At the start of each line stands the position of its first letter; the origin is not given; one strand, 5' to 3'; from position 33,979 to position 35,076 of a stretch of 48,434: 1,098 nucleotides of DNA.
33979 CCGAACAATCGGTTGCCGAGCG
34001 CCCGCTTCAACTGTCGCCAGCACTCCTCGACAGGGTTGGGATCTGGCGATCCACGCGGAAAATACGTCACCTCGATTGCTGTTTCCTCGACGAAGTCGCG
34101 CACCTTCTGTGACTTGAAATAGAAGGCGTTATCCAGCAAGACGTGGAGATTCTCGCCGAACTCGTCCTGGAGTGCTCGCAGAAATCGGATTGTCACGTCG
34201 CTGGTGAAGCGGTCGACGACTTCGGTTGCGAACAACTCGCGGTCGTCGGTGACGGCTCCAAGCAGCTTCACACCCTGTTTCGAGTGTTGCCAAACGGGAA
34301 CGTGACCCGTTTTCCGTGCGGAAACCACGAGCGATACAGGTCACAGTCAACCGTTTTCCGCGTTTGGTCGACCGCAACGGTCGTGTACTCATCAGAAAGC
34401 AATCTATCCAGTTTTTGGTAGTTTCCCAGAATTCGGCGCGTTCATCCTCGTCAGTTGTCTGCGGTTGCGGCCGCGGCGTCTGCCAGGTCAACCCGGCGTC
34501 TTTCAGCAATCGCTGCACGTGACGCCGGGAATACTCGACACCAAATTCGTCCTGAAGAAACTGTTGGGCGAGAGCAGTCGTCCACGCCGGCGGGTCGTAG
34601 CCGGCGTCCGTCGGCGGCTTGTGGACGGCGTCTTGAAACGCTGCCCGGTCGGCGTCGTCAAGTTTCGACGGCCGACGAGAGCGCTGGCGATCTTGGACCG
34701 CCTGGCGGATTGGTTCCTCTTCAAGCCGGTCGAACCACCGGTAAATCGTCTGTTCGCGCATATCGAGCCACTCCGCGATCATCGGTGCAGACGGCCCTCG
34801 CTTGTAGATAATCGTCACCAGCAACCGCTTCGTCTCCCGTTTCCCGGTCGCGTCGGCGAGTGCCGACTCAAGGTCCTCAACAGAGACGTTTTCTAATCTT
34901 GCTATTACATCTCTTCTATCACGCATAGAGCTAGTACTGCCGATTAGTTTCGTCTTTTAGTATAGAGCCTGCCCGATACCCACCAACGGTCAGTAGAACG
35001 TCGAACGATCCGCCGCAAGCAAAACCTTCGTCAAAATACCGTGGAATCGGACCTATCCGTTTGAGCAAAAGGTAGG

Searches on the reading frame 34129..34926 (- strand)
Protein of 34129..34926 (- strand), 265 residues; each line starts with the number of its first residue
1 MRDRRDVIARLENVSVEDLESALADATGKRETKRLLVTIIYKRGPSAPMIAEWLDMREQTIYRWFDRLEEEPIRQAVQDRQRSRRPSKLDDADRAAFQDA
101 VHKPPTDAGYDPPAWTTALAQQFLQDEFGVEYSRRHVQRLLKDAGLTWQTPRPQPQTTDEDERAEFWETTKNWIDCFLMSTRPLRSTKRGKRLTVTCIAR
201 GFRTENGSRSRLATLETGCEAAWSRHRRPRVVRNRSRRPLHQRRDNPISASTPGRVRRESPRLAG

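Call 16: search_protein_families(library=pfam, proteins=[window:34129-34926:-], max_evalue=0.01)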
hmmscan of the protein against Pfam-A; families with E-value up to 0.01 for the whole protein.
window:34129-34926:- (265 aa): 5 families
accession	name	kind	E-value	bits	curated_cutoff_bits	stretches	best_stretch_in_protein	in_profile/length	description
PF13592.12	HTH_33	-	3e-18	65.6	25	1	114-169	4-59/60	Winged helix-turn helix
PF13565.12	HTH_32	-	7.6e-14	52.5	33.7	1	60-141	1-73/73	Homeodomain-like domain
PF13551.12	HTH_29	-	2.7e-09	37.4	28.1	1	34-95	1-64/64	Winged helix-turn helix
PF13384.12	HTH_23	-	0.0029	17.8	24.6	0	32-70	5-43/50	Homeodomain-like domain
PF01498.24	HTH_Tnp_Tc3_2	-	0.0082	16.8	31.5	0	122-160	21-58/72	Transposase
